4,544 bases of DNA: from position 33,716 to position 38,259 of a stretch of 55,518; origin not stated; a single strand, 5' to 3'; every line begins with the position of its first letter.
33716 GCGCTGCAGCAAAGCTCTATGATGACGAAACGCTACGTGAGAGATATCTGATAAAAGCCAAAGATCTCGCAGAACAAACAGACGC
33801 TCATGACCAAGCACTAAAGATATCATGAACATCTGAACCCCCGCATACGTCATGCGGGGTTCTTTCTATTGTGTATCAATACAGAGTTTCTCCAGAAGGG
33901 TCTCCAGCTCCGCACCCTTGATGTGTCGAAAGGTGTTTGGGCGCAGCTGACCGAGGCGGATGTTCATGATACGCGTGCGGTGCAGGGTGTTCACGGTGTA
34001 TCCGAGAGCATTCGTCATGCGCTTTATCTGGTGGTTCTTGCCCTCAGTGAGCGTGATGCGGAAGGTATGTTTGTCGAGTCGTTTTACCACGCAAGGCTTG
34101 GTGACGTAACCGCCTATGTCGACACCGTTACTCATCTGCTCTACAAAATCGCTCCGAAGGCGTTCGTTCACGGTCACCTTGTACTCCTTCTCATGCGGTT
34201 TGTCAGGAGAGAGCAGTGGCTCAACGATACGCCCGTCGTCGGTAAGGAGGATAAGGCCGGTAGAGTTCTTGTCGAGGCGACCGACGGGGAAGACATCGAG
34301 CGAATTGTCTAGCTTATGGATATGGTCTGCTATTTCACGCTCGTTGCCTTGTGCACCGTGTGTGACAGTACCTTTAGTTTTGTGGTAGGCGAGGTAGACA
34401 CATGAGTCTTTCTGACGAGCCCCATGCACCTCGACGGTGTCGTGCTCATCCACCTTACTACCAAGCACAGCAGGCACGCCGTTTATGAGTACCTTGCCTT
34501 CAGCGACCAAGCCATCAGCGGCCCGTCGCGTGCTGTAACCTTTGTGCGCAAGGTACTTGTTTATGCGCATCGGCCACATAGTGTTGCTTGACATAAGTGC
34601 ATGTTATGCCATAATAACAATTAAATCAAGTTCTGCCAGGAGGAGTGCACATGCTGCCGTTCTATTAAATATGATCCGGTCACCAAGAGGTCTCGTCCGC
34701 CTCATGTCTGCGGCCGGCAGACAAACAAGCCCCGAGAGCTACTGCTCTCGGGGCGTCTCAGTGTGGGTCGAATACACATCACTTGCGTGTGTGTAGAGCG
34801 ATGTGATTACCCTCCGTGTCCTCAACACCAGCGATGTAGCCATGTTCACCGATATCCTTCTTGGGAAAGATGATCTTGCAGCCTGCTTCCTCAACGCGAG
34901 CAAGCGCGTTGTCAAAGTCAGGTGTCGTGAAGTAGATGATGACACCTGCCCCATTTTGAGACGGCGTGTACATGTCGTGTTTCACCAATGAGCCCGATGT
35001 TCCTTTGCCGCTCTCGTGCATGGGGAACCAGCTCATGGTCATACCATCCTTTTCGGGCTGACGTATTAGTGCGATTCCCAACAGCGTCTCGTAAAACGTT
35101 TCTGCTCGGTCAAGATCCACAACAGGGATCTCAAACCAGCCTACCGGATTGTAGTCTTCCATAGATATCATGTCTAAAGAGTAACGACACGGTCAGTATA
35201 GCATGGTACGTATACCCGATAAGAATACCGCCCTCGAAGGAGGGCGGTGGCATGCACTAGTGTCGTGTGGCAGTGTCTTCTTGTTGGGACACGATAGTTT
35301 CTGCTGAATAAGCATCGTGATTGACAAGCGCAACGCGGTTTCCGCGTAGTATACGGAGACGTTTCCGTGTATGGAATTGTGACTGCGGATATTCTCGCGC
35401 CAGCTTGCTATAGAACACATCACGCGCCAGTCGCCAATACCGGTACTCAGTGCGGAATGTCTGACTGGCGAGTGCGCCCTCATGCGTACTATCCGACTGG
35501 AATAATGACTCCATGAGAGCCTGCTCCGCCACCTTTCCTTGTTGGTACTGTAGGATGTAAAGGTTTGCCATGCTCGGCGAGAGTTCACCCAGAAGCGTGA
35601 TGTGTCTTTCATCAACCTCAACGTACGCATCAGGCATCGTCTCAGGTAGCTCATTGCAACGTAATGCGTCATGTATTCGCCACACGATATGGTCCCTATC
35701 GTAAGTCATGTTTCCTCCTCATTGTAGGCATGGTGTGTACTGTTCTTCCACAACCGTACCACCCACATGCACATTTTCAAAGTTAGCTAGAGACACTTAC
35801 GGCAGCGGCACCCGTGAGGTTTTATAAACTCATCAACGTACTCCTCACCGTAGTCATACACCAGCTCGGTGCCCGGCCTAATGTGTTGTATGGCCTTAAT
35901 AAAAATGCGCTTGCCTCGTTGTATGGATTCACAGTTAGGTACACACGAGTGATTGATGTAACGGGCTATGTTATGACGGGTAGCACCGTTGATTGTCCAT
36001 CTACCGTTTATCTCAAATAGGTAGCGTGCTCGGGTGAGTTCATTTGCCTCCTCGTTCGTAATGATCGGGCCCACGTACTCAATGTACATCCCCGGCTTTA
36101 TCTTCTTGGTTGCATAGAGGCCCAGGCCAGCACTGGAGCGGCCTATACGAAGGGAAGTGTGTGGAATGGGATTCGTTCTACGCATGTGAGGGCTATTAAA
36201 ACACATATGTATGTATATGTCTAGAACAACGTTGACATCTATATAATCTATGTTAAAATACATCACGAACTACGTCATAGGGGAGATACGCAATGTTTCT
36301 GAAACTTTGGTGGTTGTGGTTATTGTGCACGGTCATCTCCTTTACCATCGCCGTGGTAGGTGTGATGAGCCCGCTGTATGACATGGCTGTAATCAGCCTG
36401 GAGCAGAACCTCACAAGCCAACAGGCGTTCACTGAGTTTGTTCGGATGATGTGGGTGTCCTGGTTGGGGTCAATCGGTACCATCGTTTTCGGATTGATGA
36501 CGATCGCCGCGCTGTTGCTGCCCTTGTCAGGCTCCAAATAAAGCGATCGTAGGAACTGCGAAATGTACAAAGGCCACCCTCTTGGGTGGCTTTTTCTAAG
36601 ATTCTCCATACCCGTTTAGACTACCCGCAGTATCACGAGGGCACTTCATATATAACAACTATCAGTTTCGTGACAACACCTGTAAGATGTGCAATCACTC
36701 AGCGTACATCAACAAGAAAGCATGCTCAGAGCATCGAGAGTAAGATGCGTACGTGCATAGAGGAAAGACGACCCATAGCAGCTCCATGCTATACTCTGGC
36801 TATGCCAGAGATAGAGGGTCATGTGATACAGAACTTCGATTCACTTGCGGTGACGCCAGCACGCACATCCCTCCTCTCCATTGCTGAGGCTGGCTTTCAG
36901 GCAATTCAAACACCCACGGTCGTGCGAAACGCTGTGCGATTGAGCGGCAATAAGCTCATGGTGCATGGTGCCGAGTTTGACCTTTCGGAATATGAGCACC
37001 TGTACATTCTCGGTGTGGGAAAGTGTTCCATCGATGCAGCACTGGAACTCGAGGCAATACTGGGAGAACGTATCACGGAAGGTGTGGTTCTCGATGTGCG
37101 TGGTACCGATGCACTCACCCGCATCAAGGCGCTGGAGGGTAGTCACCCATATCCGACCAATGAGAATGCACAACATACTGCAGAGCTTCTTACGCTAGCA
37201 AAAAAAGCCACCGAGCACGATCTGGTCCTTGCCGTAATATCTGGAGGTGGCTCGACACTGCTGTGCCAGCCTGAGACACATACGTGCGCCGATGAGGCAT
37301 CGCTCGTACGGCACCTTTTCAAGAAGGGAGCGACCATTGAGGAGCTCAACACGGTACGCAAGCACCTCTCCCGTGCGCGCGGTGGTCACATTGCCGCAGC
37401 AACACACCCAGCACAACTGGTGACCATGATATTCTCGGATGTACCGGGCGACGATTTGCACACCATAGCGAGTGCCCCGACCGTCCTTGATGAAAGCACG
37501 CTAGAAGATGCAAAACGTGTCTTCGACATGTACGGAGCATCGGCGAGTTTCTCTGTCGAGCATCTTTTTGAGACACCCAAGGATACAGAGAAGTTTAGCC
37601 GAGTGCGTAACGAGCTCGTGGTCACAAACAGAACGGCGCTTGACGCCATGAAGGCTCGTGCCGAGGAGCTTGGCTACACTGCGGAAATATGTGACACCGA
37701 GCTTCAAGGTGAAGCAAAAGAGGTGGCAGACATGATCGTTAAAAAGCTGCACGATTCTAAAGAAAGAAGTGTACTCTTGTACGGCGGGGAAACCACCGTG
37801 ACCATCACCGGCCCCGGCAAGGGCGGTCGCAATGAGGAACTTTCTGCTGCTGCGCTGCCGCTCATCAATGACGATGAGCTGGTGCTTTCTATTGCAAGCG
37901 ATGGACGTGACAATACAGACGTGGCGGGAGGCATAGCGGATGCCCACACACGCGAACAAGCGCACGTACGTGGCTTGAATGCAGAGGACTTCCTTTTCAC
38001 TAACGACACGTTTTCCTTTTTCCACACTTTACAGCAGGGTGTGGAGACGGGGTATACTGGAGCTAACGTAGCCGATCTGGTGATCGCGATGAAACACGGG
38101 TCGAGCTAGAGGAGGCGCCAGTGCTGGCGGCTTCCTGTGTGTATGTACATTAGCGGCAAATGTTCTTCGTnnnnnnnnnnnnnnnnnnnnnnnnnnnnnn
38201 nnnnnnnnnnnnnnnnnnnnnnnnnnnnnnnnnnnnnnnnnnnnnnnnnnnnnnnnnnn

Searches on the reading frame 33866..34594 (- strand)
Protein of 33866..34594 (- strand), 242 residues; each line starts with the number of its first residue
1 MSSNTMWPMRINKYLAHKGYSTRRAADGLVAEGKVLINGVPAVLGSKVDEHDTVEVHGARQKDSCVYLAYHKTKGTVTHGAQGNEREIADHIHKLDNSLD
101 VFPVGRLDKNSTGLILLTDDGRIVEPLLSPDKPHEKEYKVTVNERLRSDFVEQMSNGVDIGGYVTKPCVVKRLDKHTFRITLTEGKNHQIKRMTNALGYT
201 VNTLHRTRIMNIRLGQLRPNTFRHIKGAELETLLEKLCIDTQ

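Call 6: search_protein_families(library=pfam, proteins=[window:33866-34594:-], max_evalue=0.001)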
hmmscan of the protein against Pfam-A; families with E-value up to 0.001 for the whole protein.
window:33866-34594:- (242 aa): 2 families
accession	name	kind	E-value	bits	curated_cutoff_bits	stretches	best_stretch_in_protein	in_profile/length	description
PF00849.27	PseudoU_synth_2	-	6.6e-18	65.8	26.8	1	67-195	2-151/152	RNA pseudouridylate synthase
PF01479.30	S4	-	4e-08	33.3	22.8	1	9-54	1-48/48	S4 domain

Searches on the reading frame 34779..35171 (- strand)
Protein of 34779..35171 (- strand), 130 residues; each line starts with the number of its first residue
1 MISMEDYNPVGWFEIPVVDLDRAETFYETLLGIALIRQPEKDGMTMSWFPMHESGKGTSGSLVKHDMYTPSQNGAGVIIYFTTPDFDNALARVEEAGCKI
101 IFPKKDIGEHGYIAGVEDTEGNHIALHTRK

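Call 6: search_protein_families(library=pfam, proteins=[window:34779-35171:-], max_evalue=0.001)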
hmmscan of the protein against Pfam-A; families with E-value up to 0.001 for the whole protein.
window:34779-35171:- (130 aa): 2 families
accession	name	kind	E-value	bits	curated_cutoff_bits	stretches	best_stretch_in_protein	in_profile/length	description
PF00903.31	Glyoxalase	-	1.9e-11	44.9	20.6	1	11-125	3-120/121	Glyoxalase/Bleomycin resistance protein/Dioxygenase superfamily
PF22677.2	Ble-like_N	-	3.8e-07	30.2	24.5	1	12-46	4-37/41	Bleomycin resistance protein-like N-terminal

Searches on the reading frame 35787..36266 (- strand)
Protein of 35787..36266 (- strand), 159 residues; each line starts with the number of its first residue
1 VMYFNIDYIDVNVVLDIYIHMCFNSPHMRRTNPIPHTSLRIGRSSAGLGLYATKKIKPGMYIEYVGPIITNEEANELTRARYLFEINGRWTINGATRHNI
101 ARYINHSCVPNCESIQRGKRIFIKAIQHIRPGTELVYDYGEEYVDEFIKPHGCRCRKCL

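Call 6: search_protein_families(library=pfam, proteins=[window:35787-36266:-], max_evalue=0.001)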
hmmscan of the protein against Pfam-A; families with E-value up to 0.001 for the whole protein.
window:35787-36266:- (159 aa): 2 families
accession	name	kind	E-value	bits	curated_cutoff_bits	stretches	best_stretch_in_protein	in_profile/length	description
PF00856.33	SET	-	7.6e-24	84.6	22.4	1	47-140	1-105/105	SET domain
PF21549.2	PRDM2_PR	-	6.7e-06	26.3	27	1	45-147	10-120/123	PR domain zinc finger protein 2, PR domain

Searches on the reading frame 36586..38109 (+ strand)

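Call 6: search_protein_families(library=pfam, proteins=[window:36586-38109:+], max_evalue=0.001)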
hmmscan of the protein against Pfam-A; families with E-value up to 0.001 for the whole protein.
window:36586-38109:+ (507 aa): 2 families
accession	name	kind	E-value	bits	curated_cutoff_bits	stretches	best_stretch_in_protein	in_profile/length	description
PF13660.11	DUF4147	-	2.9e-61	207.4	23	1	97-327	3-232/234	Domain of unknown function (DUF4147)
PF05161.18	MOFRL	-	1.7e-25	89.7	28.3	1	396-497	2-106/106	MOFRL family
